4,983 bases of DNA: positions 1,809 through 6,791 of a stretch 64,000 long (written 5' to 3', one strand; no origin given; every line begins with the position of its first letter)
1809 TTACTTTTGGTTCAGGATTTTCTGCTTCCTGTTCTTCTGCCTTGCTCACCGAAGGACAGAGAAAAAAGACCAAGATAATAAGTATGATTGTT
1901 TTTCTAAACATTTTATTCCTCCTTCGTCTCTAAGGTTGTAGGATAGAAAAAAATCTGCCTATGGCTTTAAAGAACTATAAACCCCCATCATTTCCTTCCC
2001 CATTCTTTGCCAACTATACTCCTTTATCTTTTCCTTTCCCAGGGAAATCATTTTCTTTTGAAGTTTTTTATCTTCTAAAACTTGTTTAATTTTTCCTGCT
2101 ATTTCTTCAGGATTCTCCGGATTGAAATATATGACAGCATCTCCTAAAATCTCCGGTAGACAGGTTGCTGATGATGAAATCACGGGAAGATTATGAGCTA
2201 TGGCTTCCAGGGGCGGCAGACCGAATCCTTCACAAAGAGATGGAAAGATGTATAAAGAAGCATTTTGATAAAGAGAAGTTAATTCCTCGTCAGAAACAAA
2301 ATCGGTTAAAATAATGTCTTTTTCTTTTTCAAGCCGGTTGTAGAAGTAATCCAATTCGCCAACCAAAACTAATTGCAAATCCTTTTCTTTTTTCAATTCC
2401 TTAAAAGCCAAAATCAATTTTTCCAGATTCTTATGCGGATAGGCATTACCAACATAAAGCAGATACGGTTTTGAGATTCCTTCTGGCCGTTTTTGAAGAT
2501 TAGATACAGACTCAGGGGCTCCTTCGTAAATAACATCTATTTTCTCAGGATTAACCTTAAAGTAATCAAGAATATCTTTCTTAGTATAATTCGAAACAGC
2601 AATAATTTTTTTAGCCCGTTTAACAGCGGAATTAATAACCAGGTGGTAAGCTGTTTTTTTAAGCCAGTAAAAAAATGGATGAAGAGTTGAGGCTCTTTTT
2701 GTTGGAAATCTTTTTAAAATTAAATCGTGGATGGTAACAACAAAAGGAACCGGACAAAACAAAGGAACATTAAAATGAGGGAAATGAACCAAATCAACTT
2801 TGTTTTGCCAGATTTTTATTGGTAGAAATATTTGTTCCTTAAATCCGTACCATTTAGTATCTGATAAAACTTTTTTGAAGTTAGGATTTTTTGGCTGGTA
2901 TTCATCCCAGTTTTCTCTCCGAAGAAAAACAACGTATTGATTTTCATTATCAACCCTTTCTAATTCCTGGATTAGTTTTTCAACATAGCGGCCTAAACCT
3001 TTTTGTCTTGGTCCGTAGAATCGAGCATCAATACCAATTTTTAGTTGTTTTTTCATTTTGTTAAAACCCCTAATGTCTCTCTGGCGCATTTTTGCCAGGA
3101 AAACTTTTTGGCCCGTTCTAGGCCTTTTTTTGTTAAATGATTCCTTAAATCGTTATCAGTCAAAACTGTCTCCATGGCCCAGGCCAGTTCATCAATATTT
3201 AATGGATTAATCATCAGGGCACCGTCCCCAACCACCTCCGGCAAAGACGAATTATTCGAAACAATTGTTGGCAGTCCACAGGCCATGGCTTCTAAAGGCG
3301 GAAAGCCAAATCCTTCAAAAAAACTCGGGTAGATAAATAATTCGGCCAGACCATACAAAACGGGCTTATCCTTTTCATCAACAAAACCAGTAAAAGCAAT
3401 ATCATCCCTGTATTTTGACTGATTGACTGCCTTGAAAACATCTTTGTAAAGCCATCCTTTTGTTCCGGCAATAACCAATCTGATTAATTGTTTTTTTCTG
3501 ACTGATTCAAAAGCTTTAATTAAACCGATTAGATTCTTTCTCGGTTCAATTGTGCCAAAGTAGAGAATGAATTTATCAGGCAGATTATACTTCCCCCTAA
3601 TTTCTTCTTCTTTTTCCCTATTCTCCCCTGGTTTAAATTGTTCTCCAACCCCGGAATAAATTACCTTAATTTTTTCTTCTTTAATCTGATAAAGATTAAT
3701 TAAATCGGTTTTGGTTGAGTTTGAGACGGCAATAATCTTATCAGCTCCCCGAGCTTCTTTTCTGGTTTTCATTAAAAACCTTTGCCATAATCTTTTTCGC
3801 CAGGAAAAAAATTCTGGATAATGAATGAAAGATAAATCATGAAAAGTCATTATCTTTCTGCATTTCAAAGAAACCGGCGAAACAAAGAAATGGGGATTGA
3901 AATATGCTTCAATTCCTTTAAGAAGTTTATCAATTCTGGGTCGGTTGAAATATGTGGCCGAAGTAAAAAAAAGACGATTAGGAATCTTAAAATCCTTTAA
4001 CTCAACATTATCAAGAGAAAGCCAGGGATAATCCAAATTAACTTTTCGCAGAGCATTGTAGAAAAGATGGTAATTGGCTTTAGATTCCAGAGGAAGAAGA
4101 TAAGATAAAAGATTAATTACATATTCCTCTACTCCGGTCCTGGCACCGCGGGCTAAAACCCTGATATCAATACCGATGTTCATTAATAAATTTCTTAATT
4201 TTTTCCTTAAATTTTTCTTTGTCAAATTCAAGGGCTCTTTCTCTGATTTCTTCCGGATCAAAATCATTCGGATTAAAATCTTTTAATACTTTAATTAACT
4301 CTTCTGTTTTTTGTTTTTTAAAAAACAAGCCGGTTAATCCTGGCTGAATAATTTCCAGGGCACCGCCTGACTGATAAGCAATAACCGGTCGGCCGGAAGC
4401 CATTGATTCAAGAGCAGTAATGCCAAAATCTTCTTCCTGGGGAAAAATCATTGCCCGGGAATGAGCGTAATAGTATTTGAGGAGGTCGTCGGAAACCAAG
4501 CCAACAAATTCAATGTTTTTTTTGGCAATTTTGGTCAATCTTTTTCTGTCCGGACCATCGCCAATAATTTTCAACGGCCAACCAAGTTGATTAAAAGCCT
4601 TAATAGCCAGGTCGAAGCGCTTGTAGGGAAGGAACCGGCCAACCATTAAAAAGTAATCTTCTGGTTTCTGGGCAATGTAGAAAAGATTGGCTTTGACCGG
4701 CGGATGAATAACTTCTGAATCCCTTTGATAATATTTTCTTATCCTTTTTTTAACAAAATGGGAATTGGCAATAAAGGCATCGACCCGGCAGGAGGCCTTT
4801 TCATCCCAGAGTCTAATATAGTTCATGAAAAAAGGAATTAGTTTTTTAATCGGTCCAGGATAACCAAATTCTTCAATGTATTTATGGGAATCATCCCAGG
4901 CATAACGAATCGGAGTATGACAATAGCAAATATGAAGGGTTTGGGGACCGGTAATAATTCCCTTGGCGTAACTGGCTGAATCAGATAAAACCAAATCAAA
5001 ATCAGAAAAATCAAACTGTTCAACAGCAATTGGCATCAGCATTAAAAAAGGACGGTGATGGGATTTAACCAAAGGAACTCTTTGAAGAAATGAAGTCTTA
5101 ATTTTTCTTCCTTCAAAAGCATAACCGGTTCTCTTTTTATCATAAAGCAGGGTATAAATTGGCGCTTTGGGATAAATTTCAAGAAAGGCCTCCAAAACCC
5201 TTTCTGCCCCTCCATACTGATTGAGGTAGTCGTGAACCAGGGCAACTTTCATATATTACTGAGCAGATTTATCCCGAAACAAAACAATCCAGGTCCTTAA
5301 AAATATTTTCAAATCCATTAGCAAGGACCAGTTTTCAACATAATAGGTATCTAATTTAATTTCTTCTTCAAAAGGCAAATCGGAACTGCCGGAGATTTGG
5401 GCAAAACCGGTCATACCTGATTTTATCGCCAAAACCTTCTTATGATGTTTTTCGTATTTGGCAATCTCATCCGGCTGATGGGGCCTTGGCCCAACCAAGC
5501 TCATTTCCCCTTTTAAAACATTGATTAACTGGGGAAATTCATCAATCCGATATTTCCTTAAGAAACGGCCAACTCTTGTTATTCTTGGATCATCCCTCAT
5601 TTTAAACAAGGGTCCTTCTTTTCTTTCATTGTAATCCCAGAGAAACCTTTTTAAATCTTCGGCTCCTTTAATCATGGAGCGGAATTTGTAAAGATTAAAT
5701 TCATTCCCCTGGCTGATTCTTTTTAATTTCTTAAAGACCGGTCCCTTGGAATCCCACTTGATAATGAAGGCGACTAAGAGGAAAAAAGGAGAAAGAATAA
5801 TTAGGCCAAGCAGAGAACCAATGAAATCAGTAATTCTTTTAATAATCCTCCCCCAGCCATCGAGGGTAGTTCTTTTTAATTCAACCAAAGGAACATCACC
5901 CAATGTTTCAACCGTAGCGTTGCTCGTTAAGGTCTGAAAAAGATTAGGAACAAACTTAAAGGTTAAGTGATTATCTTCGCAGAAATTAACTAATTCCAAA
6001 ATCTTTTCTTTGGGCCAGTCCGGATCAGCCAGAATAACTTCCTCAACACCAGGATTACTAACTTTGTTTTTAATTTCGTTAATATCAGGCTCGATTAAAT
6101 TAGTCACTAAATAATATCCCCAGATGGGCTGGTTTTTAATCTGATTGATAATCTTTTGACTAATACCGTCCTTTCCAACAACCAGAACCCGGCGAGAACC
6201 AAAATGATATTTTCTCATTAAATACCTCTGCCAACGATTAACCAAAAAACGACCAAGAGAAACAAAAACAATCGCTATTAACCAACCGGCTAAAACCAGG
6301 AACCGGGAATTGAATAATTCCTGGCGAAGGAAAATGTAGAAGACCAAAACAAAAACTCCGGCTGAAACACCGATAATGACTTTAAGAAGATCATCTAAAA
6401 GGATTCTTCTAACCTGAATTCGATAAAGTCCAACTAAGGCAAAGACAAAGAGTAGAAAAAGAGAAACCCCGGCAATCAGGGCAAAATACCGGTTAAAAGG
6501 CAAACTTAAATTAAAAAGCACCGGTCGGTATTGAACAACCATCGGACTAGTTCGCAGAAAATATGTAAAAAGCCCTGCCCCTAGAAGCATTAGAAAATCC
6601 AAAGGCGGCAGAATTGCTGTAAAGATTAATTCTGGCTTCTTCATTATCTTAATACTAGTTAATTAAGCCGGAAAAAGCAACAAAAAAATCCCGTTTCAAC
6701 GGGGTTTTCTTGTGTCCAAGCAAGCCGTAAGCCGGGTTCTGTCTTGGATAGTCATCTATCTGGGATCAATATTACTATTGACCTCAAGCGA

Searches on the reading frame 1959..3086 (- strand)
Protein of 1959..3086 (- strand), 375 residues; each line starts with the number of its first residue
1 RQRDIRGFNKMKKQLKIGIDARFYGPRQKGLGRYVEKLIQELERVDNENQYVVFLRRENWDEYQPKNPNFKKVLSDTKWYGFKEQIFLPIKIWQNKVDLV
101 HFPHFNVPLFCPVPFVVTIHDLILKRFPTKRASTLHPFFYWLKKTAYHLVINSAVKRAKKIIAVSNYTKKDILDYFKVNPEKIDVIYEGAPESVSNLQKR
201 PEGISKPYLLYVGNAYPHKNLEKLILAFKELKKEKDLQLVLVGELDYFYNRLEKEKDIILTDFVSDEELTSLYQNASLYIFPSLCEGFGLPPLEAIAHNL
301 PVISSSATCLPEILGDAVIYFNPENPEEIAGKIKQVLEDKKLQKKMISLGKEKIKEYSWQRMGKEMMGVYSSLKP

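Call 67: search_protein_families(library=pfam, proteins=[window:1959-3086:-], max_evalue=0.0001)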
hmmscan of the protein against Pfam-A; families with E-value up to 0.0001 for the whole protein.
window:1959-3086:- (375 aa): 5 families
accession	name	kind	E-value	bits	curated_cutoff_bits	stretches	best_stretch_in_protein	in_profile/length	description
PF00534.26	Glycos_transf_1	-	2.3e-34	118.9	26.4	1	205-352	14-171/172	Glycosyl transferases group 1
PF13692.12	Glyco_trans_1_4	-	1.7e-26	93.6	27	1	207-339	2-142/142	Glycosyl transferases group 1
PF13439.12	Glyco_transf_4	-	6e-17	62.6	28.5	1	30-189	3-165/170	Glycosyltransferase Family 4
PF20706.3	GT4-conflict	-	1.5e-12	47.7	26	1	155-361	144-380/385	Family 4 Glycosyltransferase in conflict systems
PF13524.12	Glyco_trans_1_2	-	5.8e-07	30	25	1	227-366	5-142/144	Glycosyl transferase-like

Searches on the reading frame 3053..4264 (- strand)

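Call 67: search_protein_families(library=pfam, proteins=[window:3053-4264:-], max_evalue=0.0001)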
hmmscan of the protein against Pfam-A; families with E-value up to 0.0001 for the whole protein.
window:3053-4264:- (403 aa): 5 families
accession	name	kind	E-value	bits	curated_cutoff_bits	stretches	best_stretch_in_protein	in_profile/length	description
PF00534.26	Glycos_transf_1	-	1.7e-37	129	26.4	1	220-382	3-170/172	Glycosyl transferases group 1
PF13692.12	Glyco_trans_1_4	-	1.3e-27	97.2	27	1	231-370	2-142/142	Glycosyl transferases group 1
PF13439.12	Glyco_transf_4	-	2.6e-13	50.8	28.5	1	44-206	3-166/170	Glycosyltransferase Family 4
PF20706.3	GT4-conflict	-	5.4e-10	39.3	26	1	173-348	146-323/385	Family 4 Glycosyltransferase in conflict systems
PF13524.12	Glyco_trans_1_2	-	2.3e-06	28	25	1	251-397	5-142/144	Glycosyl transferase-like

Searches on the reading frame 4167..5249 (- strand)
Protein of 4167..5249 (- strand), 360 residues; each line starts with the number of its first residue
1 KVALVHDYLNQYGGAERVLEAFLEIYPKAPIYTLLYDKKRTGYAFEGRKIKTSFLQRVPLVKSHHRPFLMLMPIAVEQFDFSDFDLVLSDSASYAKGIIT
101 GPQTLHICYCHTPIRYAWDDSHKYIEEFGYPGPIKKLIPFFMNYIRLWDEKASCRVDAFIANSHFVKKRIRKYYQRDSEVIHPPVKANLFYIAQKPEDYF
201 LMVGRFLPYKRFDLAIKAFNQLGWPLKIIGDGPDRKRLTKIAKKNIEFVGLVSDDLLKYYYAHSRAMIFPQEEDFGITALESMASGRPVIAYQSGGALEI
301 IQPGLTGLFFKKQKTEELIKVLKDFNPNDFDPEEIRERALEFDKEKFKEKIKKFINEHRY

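Call 67: search_protein_families(library=pfam, proteins=[window:4167-5249:-], max_evalue=0.0001)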
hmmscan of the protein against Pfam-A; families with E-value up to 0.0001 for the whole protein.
window:4167-5249:- (360 aa): 3 families
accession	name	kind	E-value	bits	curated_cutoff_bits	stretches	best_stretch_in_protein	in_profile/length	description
PF00534.26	Glycos_transf_1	-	7e-28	97.7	26.4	1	195-339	13-169/172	Glycosyl transferases group 1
PF13692.12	Glyco_trans_1_4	-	4.5e-23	82.5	27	1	199-321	3-135/142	Glycosyl transferases group 1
PF13439.12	Glyco_transf_4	-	5.2e-08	33.5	28.5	1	13-186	2-167/170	Glycosyltransferase Family 4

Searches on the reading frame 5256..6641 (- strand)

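Call 67: search_protein_families(library=pfam, proteins=[window:5256-6641:-], max_evalue=0.0001)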
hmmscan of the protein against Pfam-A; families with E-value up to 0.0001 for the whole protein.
window:5256-6641:- (461 aa): 2 families
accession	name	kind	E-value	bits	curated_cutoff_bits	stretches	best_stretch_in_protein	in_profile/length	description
PF02397.22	Bac_transf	-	7.1e-62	208.6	27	1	268-455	1-178/179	Bacterial sugar transferase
PF13727.12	CoA_binding_3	-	1e-06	29.3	25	1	70-232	3-175/175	CoA-binding domain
